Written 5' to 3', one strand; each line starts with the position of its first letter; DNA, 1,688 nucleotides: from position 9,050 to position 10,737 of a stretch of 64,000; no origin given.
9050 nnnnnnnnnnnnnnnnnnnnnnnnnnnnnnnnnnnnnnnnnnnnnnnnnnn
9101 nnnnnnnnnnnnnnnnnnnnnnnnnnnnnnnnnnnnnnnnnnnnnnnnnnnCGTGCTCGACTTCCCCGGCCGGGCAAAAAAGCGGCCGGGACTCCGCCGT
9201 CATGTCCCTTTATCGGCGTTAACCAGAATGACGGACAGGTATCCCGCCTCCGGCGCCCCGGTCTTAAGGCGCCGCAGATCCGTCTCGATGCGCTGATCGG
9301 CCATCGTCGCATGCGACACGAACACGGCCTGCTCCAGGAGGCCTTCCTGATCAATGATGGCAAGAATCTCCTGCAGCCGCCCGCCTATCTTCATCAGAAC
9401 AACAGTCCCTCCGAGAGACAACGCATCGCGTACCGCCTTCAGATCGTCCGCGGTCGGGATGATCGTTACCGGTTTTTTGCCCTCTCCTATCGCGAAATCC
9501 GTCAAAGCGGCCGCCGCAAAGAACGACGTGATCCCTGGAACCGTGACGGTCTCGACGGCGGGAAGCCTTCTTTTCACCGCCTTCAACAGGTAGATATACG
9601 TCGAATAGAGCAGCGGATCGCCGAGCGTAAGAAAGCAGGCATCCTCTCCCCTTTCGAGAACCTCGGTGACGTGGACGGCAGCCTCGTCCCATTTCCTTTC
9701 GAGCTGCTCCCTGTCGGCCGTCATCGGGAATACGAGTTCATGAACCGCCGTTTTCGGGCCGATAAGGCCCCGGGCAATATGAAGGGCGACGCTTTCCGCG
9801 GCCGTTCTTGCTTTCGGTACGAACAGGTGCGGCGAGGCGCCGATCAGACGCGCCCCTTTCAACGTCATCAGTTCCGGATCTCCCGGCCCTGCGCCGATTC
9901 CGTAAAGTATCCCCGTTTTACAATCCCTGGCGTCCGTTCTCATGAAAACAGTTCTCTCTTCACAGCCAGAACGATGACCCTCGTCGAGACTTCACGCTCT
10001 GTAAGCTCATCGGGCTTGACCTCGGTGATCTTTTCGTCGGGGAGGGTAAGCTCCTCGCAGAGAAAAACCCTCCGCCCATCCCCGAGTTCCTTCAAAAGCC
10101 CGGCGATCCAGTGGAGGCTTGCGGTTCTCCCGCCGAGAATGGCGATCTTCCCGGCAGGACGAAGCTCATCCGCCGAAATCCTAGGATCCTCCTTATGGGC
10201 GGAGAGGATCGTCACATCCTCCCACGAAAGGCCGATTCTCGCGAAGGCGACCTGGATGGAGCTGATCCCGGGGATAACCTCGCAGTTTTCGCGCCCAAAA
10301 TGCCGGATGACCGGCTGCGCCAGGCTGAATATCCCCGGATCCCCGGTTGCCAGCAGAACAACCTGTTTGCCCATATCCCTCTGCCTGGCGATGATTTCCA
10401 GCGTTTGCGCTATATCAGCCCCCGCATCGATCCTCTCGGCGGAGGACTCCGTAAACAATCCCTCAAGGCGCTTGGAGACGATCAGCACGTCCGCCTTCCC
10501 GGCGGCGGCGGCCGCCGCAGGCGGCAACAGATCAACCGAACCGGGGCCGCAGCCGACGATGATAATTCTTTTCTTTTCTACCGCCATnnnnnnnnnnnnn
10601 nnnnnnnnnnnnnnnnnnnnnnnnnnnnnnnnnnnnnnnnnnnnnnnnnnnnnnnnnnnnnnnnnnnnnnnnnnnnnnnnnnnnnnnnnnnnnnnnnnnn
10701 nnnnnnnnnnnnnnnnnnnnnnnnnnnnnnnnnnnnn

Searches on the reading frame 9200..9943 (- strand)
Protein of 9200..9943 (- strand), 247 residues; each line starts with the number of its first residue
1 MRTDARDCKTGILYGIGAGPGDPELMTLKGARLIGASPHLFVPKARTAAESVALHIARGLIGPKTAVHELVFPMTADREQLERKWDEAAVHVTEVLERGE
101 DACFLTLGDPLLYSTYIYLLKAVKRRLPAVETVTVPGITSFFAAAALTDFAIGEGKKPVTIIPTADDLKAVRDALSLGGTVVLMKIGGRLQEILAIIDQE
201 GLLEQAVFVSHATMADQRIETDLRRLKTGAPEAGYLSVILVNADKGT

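Call 54: search_protein_families(library=pfam, proteins=[window:9200-9943:-], max_evalue=0.0001)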
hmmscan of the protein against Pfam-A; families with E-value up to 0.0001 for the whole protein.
window:9200-9943:- (247 aa): 1 family
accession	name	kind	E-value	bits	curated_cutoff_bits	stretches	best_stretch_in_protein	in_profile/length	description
PF00590.25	TP_methylase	-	1.4e-47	162.9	27.8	1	13-223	2-208/212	Tetrapyrrole (Corrin/Porphyrin) Methylases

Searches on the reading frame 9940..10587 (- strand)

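Call 54: search_protein_families(library=pfam, proteins=[window:9940-10587:-], max_evalue=0.0001)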
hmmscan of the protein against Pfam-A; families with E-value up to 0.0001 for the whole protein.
window:9940-10587:- (215 aa): 1 family
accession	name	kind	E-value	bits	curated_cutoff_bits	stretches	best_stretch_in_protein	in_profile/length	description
PF00590.25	TP_methylase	-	1.4e-32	113.8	27.8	1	7-195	1-211/212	Tetrapyrrole (Corrin/Porphyrin) Methylases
